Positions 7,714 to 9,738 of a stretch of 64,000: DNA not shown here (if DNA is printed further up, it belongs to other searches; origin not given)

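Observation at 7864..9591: Uncharacterised paralog pair: proteins built from two degenerate methyltransferase-like Rossmann domains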

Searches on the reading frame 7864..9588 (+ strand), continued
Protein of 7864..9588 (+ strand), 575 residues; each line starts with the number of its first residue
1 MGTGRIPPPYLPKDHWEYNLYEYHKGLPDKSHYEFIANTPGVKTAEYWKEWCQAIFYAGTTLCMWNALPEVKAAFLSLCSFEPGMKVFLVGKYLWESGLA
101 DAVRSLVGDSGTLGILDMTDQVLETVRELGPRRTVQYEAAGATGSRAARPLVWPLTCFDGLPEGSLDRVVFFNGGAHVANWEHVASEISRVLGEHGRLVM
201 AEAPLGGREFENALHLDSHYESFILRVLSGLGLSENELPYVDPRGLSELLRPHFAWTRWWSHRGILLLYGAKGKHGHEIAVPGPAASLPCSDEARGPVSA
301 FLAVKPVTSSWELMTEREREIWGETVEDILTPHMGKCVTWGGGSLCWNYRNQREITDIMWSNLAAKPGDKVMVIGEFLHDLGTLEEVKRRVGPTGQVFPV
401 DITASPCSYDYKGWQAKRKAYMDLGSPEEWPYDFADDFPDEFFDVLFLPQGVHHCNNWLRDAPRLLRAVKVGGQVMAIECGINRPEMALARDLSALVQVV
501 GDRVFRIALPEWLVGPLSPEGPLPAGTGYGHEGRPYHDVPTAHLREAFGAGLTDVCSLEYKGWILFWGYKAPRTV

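Call 39: search_protein_families(library=ncbifam, proteins=[P0040, P0041, P0046, P0048, P0053, P0058, P0063, P0070, P0090, P0031], max_evalue=0.1)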
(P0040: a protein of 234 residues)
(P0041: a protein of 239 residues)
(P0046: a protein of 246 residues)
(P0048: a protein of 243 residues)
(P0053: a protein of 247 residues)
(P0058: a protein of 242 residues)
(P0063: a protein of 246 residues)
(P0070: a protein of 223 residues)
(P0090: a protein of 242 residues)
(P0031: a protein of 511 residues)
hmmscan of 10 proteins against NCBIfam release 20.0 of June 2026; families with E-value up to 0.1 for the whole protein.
P0040 (234 aa): 12 families
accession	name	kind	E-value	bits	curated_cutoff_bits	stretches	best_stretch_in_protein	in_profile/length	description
NF001240.0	PRK00216.1-1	equivalog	4.4e-05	22.7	378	1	51-167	49-172/251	bifunctional demethylmenaquinone methyltransferase/2-methoxy-6-polyprenyl-1,4-benzoquinol methylase UbiE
TIGR01934.1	MenG_MenH_UbiE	subfamily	0.00065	19.1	158.35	1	123-173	101-151/223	ubiquinone/menaquinone biosynthesis methyltransferase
NF052510.1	methyltran_MpqE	exception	0.00067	19.1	335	1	52-168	33-156/234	methyl-plastoquinone biosynthesis methyltransferase MpqE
NF001243.0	PRK00216.1-4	equivalog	0.0014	18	235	1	51-167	33-155/237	demethylmenaquinone methyltransferase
NF001241.0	PRK00216.1-2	equivalog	0.0016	18.1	327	1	123-172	107-156/231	demethylmenaquinone methyltransferase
NF001244.0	PRK00216.1-5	equivalog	0.0027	17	216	1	123-171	113-161/236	bifunctional demethylmenaquinone methyltransferase/2-methoxy-6-polyprenyl-1,4-benzoquinol methylase UbiE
NF010549.0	PRK13942.1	equivalog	0.01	15.3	282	1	55-106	67-116/215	protein-L-isoaspartate O-methyltransferase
TIGR02752.1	MenG_heptapren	equivalog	0.011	15.3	419.85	1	52-167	32-153/231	demethylmenaquinone methyltransferase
NF047649.1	MTase_UXPK_star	exception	0.012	14.7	460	1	88-168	98-186/283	methyltransferase/UXPK-star double selenoprotein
NF001242.0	PRK00216.1-3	equivalog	0.015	14.7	351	1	101-168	108-180/258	bifunctional demethylmenaquinone methyltransferase/2-methoxy-6-polyprenyl-1,4-benzoquinol methylase UbiE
NF041537.1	ArsM_AhpD_UU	exception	0.026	13.3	510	1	63-171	74-188/345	arsenite methyltransferase/AhpD domain selenoprotein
NF045667.1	MTase_DVU1556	equivalog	0.053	13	155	1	100-173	57-129/213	DVU_1556 family methyltransferase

P0041 (239 aa): 17 families
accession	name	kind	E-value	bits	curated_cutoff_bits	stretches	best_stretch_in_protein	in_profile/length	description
NF001241.0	PRK00216.1-2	equivalog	1.4e-05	24.8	327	1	123-189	107-170/231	demethylmenaquinone methyltransferase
NF001240.0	PRK00216.1-1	equivalog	2.3e-05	23.6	378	1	123-171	128-176/251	bifunctional demethylmenaquinone methyltransferase/2-methoxy-6-polyprenyl-1,4-benzoquinol methylase UbiE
NF001243.0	PRK00216.1-4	equivalog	3.4e-05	23.3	235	1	123-185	111-173/237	demethylmenaquinone methyltransferase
NF052510.1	methyltran_MpqE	exception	0.00037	19.9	335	1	122-176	110-164/234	methyl-plastoquinone biosynthesis methyltransferase MpqE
TIGR02752.1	MenG_heptapren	equivalog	0.00069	19.2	419.85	1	123-176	109-162/231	demethylmenaquinone methyltransferase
TIGR01934.1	MenG_MenH_UbiE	subfamily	0.001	18.4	158.35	1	124-195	102-173/223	ubiquinone/menaquinone biosynthesis methyltransferase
NF047649.1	MTase_UXPK_star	exception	0.0012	17.9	460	1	89-168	99-186/283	methyltransferase/UXPK-star double selenoprotein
NF045823.1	PthPhpthDimycoMt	equivalog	0.0034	16.6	300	1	124-167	127-170/256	phthiotriol/phenolphthiotriol dimycocerosates methyltransferase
NF041537.1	ArsM_AhpD_UU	exception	0.0041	15.9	510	1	123-185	140-200/345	arsenite methyltransferase/AhpD domain selenoprotein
NF041675.1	sarc_dimgly_tmase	equivalog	0.0066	16.4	550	1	124-164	130-170/278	sarcosine/dimethylglycine N-methyltransferase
NF045667.1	MTase_DVU1556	equivalog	0.007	15.8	155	1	123-167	79-123/213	DVU_1556 family methyltransferase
NF001244.0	PRK00216.1-5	equivalog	0.0079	15.5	216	1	123-188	113-178/236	bifunctional demethylmenaquinone methyltransferase/2-methoxy-6-polyprenyl-1,4-benzoquinol methylase UbiE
TIGR01957.1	nuoB_fam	subfamily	0.028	14.3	142.7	1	13-62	40-83/145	NADH-quinone oxidoreductase subunit B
NF041536.1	ArsM_DUF2284_UU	exception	0.032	12.6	575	1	124-169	141-186/459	arsenite methyltransferase/DUF2284 domain selenoprotein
NF045882.1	PLipidMtase_Leg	equivalog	0.034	13.9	390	1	123-164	103-144/207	phospholipid N-methyltransferase PmtA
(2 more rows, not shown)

P0046 (246 aa): 11 families
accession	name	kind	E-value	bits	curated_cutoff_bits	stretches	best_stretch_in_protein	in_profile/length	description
NF001240.0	PRK00216.1-1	equivalog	1.4e-06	27.6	378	1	35-173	40-172/251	bifunctional demethylmenaquinone methyltransferase/2-methoxy-6-polyprenyl-1,4-benzoquinol methylase UbiE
NF001241.0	PRK00216.1-2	equivalog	2.5e-06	27.3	327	1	16-184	12-161/231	demethylmenaquinone methyltransferase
NF052510.1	methyltran_MpqE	exception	7e-05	22.3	335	1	36-169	24-152/234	methyl-plastoquinone biosynthesis methyltransferase MpqE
NF047649.1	MTase_UXPK_star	exception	0.00016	20.8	460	1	62-172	74-184/283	methyltransferase/UXPK-star double selenoprotein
TIGR01934.1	MenG_MenH_UbiE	subfamily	0.00056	19.3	158.35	1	90-181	62-152/223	ubiquinone/menaquinone biosynthesis methyltransferase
NF001244.0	PRK00216.1-5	equivalog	0.00074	18.9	216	1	82-177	63-161/236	bifunctional demethylmenaquinone methyltransferase/2-methoxy-6-polyprenyl-1,4-benzoquinol methylase UbiE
NF001243.0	PRK00216.1-4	equivalog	0.0015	17.9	235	1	52-171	34-153/237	demethylmenaquinone methyltransferase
TIGR02752.1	MenG_heptapren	equivalog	0.0032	17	419.85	1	52-171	32-151/231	demethylmenaquinone methyltransferase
NF041537.1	ArsM_AhpD_UU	exception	0.015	14.1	510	1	63-172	74-183/345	arsenite methyltransferase/AhpD domain selenoprotein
NF001242.0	PRK00216.1-3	equivalog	0.017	14.5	351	1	127-169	133-175/258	bifunctional demethylmenaquinone methyltransferase/2-methoxy-6-polyprenyl-1,4-benzoquinol methylase UbiE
NF010549.0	PRK13942.1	equivalog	0.063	12.7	282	1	55-113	67-123/215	protein-L-isoaspartate O-methyltransferase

P0048 (243 aa): 11 families
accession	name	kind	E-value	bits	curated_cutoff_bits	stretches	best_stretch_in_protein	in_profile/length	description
NF001240.0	PRK00216.1-1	equivalog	0.00023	20.3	378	1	123-165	128-170/251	bifunctional demethylmenaquinone methyltransferase/2-methoxy-6-polyprenyl-1,4-benzoquinol methylase UbiE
NF001241.0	PRK00216.1-2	equivalog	0.00063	19.4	327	1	123-167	107-151/231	demethylmenaquinone methyltransferase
NF052510.1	methyltran_MpqE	exception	0.00096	18.6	335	1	123-166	111-154/234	methyl-plastoquinone biosynthesis methyltransferase MpqE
TIGR01934.1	MenG_MenH_UbiE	subfamily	0.0013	18.1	158.35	1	124-167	102-145/223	ubiquinone/menaquinone biosynthesis methyltransferase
NF001243.0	PRK00216.1-4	equivalog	0.0056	16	235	1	123-166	111-154/237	demethylmenaquinone methyltransferase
NF001244.0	PRK00216.1-5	equivalog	0.0079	15.5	216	1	124-167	114-157/236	bifunctional demethylmenaquinone methyltransferase/2-methoxy-6-polyprenyl-1,4-benzoquinol methylase UbiE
TIGR02752.1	MenG_heptapren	equivalog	0.016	14.8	419.85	1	122-166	104-152/231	demethylmenaquinone methyltransferase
NF010549.0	PRK13942.1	equivalog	0.017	14.6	282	1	50-95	62-105/215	protein-L-isoaspartate O-methyltransferase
NF045667.1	MTase_DVU1556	equivalog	0.033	13.6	155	1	123-172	79-128/213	DVU_1556 family methyltransferase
NF041536.1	ArsM_DUF2284_UU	exception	0.054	11.8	575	1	124-168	141-186/459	arsenite methyltransferase/DUF2284 domain selenoprotein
NF041537.1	ArsM_AhpD_UU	exception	0.085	11.6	510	0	124-171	141-188/345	arsenite methyltransferase/AhpD domain selenoprotein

P0053 (247 aa): 11 families
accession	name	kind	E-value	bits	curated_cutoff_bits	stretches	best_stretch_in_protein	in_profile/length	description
NF001240.0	PRK00216.1-1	equivalog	3.1e-07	29.7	378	1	63-176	58-172/251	bifunctional demethylmenaquinone methyltransferase/2-methoxy-6-polyprenyl-1,4-benzoquinol methylase UbiE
NF047649.1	MTase_UXPK_star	exception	1.6e-06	27.3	460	1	61-177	70-186/283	methyltransferase/UXPK-star double selenoprotein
NF041537.1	ArsM_AhpD_UU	exception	5.7e-06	25.3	510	1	61-177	69-185/345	arsenite methyltransferase/AhpD domain selenoprotein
NF010549.0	PRK13942.1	equivalog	4.7e-05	23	282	1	54-111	63-119/215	protein-L-isoaspartate O-methyltransferase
NF041536.1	ArsM_DUF2284_UU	exception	5.4e-05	21.7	575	1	61-178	69-186/459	arsenite methyltransferase/DUF2284 domain selenoprotein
NF001241.0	PRK00216.1-2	equivalog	0.0024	17.5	327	1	134-188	109-160/231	demethylmenaquinone methyltransferase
TIGR04364.1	methyltran_FxLD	equivalog_domain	0.0092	15.1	320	1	64-126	78-138/394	methyltransferase, FxLD system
NF008823.0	PRK11873.1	subfamily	0.0098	15.4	263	1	63-177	72-186/272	arsenite methyltransferase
NF007610.0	PRK10258.1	equivalog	0.013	14.8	342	1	134-173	100-139/251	malonyl-ACP O-methyltransferase BioC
NF052510.1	methyltran_MpqE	exception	0.032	13.6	335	1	90-175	66-154/234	methyl-plastoquinone biosynthesis methyltransferase MpqE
TIGR00080.1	pimt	equivalog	0.054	13.3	159.05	1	56-107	65-114/216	protein-L-isoaspartate O-methyltransferase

P0058 (242 aa): 6 families
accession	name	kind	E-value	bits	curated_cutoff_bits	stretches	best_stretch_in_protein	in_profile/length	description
NF052510.1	methyltran_MpqE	exception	1.3e-05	24.7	335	1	61-204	35-185/234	methyl-plastoquinone biosynthesis methyltransferase MpqE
NF001241.0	PRK00216.1-2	equivalog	0.0002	21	327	1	61-196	40-170/231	demethylmenaquinone methyltransferase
TIGR04364.1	methyltran_FxLD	equivalog_domain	0.012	14.6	320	1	66-113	76-120/394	methyltransferase, FxLD system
TIGR01934.1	MenG_MenH_UbiE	subfamily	0.015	14.6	158.35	1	97-204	62-175/223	ubiquinone/menaquinone biosynthesis methyltransferase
NF001243.0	PRK00216.1-4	equivalog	0.046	13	235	0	61-175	36-156/237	demethylmenaquinone methyltransferase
NF041675.1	sarc_dimgly_tmase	equivalog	0.075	12.9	550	0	132-180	131-179/278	sarcosine/dimethylglycine N-methyltransferase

P0063 (246 aa): 13 families
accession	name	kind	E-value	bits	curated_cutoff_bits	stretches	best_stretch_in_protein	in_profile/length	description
NF001241.0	PRK00216.1-2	equivalog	9.3e-08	32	327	1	118-209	104-192/231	demethylmenaquinone methyltransferase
NF047649.1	MTase_UXPK_star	exception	2.9e-07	29.8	460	1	106-171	126-191/283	methyltransferase/UXPK-star double selenoprotein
TIGR01934.1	MenG_MenH_UbiE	subfamily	7.6e-07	28.7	158.35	1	120-171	100-151/223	ubiquinone/menaquinone biosynthesis methyltransferase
NF001244.0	PRK00216.1-5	equivalog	4.7e-06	26.1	216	1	121-208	113-197/236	bifunctional demethylmenaquinone methyltransferase/2-methoxy-6-polyprenyl-1,4-benzoquinol methylase UbiE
NF001240.0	PRK00216.1-1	equivalog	5.8e-06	25.5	378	1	121-164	128-171/251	bifunctional demethylmenaquinone methyltransferase/2-methoxy-6-polyprenyl-1,4-benzoquinol methylase UbiE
NF041537.1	ArsM_AhpD_UU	exception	1.1e-05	24.4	510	1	121-170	140-189/345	arsenite methyltransferase/AhpD domain selenoprotein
NF001242.0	PRK00216.1-3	equivalog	8.2e-05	22.1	351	1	121-164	135-178/258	bifunctional demethylmenaquinone methyltransferase/2-methoxy-6-polyprenyl-1,4-benzoquinol methylase UbiE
NF052510.1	methyltran_MpqE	exception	0.00035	20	335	1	118-163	108-153/234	methyl-plastoquinone biosynthesis methyltransferase MpqE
NF004452.0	PRK05785.1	equivalog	0.00045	19.8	207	1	121-155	105-139/228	hypothetical protein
NF041675.1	sarc_dimgly_tmase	equivalog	0.004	17.1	550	1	121-165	129-173/278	sarcosine/dimethylglycine N-methyltransferase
NF041536.1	ArsM_DUF2284_UU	exception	0.004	15.6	575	1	120-168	139-187/459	arsenite methyltransferase/DUF2284 domain selenoprotein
NF001243.0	PRK00216.1-4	equivalog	0.0062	15.9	235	1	120-163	110-153/237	demethylmenaquinone methyltransferase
TIGR02752.1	MenG_heptapren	equivalog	0.081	12.4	419.85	0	93-163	84-151/231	demethylmenaquinone methyltransferase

P0070 (223 aa): 11 families
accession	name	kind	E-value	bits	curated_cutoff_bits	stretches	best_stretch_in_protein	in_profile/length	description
NF001243.0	PRK00216.1-4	equivalog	4.1e-05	23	235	1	100-151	111-162/237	demethylmenaquinone methyltransferase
NF001240.0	PRK00216.1-1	equivalog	7.2e-05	22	378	1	35-194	52-217/251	bifunctional demethylmenaquinone methyltransferase/2-methoxy-6-polyprenyl-1,4-benzoquinol methylase UbiE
TIGR02752.1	MenG_heptapren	equivalog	0.00081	19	419.85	1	100-150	109-159/231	demethylmenaquinone methyltransferase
NF001241.0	PRK00216.1-2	equivalog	0.0015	18.2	327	1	89-142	96-150/231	demethylmenaquinone methyltransferase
NF052510.1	methyltran_MpqE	exception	0.0032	16.9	335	1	100-186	111-194/234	methyl-plastoquinone biosynthesis methyltransferase MpqE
NF038261.1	rhodoquin_RquA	equivalog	0.019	14.7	175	1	92-186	102-197/218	rhodoquinone biosynthesis methyltransferase RquA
TIGR01934.1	MenG_MenH_UbiE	subfamily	0.028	13.7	158.35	1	97-183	98-180/223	ubiquinone/menaquinone biosynthesis methyltransferase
NF001242.0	PRK00216.1-3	equivalog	0.029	13.8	351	1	100-183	135-214/258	bifunctional demethylmenaquinone methyltransferase/2-methoxy-6-polyprenyl-1,4-benzoquinol methylase UbiE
NF041536.1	ArsM_DUF2284_UU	exception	0.051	11.9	575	1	100-141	140-182/459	arsenite methyltransferase/DUF2284 domain selenoprotein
NF041537.1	ArsM_AhpD_UU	exception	0.06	12.1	510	1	100-141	140-182/345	arsenite methyltransferase/AhpD domain selenoprotein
NF004452.0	PRK05785.1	equivalog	0.071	12.6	207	1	100-165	105-169/228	hypothetical protein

P0090 (242 aa): 9 families
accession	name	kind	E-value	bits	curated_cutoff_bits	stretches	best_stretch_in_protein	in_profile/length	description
NF001241.0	PRK00216.1-2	equivalog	0.0014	18.3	327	1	112-158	102-149/231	demethylmenaquinone methyltransferase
NF041537.1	ArsM_AhpD_UU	exception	0.0021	16.9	510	1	115-159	138-183/345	arsenite methyltransferase/AhpD domain selenoprotein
NF041675.1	sarc_dimgly_tmase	equivalog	0.0037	17.2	550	1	117-160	129-173/278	sarcosine/dimethylglycine N-methyltransferase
NF001240.0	PRK00216.1-1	equivalog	0.0052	15.9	378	1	117-158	128-170/251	bifunctional demethylmenaquinone methyltransferase/2-methoxy-6-polyprenyl-1,4-benzoquinol methylase UbiE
NF047649.1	MTase_UXPK_star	exception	0.012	14.6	460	1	115-159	139-184/283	methyltransferase/UXPK-star double selenoprotein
TIGR02752.1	MenG_heptapren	equivalog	0.014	14.9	419.85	1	51-158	33-151/231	demethylmenaquinone methyltransferase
NF052510.1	methyltran_MpqE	exception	0.02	14.3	335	1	118-158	112-153/234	methyl-plastoquinone biosynthesis methyltransferase MpqE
NF045667.1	MTase_DVU1556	equivalog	0.05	13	155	1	115-158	77-121/213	DVU_1556 family methyltransferase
NF001243.0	PRK00216.1-4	equivalog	0.063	12.6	235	0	111-158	104-153/237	demethylmenaquinone methyltransferase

P0031 (511 aa): 17 families
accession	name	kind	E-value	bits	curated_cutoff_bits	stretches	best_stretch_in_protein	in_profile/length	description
NF001240.0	PRK00216.1-1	equivalog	5.1e-08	32.3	378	1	327-444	60-174/251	bifunctional demethylmenaquinone methyltransferase/2-methoxy-6-polyprenyl-1,4-benzoquinol methylase UbiE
NF041537.1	ArsM_AhpD_UU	exception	1.2e-06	27.5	510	1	134-176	141-183/345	arsenite methyltransferase/AhpD domain selenoprotein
NF047649.1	MTase_UXPK_star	exception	2.3e-06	26.9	460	1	134-176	142-184/283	methyltransferase/UXPK-star double selenoprotein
NF052510.1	methyltran_MpqE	exception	2.2e-05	24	335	0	134-173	112-151/234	methyl-plastoquinone biosynthesis methyltransferase MpqE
NF041536.1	ArsM_DUF2284_UU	exception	4.6e-05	21.9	575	1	134-176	141-183/459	arsenite methyltransferase/DUF2284 domain selenoprotein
NF045823.1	PthPhpthDimycoMt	equivalog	4.7e-05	22.7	300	1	135-176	128-169/256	phthiotriol/phenolphthiotriol dimycocerosates methyltransferase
NF041675.1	sarc_dimgly_tmase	equivalog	0.00016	21.7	550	1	363-467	95-192/278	sarcosine/dimethylglycine N-methyltransferase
NF001241.0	PRK00216.1-2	equivalog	0.00025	20.8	327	0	135-175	109-149/231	demethylmenaquinone methyltransferase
TIGR02752.1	MenG_heptapren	equivalog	0.00026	20.6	419.85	1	350-444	63-155/231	demethylmenaquinone methyltransferase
NF045667.1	MTase_DVU1556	equivalog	0.00034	20.1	155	1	134-175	80-121/213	DVU_1556 family methyltransferase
NF001243.0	PRK00216.1-4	equivalog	0.0011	18.4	235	1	350-445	65-158/237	demethylmenaquinone methyltransferase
NF008823.0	PRK11873.1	subfamily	0.0021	17.6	263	0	134-175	142-183/272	arsenite methyltransferase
NF045825.1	FAmtase_mtf2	equivalog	0.004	16.4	400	0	134-207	119-188/248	fatty-acid O-methyltransferase Mtf2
NF001244.0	PRK00216.1-5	equivalog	0.0048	16.2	216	0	151-175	131-155/236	bifunctional demethylmenaquinone methyltransferase/2-methoxy-6-polyprenyl-1,4-benzoquinol methylase UbiE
TIGR01934.1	MenG_MenH_UbiE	subfamily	0.014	14.7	158.35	0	136-176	104-144/223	ubiquinone/menaquinone biosynthesis methyltransferase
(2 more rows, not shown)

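Call 42: find_related_loci(query=A1, collection=genome_contigs, flank=8000)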
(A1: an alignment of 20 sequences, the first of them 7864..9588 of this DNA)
Query A1 (575 aa) in genome_contigs; peptide patterns used: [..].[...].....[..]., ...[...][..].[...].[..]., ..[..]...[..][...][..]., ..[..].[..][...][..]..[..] (x = any residue, [..] = any of these).
367 stretches matched a pattern; 2 encode a relative of the query (tblastn E <= 1e-3); 2 distinct loci.
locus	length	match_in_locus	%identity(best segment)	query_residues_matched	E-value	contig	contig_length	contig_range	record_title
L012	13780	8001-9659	54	3-570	0e+0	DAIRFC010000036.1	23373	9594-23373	MAG TPA_asm: Actinomycetota bacterium isolate CTOTU19831 NODE_2034_length_23373_cov_20.358950, whole genome shotgun sequ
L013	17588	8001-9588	47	7-573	1e-145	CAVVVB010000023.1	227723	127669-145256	MAG: uncultured Chloroflexia bacterium isolate MFD03726.bin.2.26 genome assembly, contig: contig_68014, whole genome sho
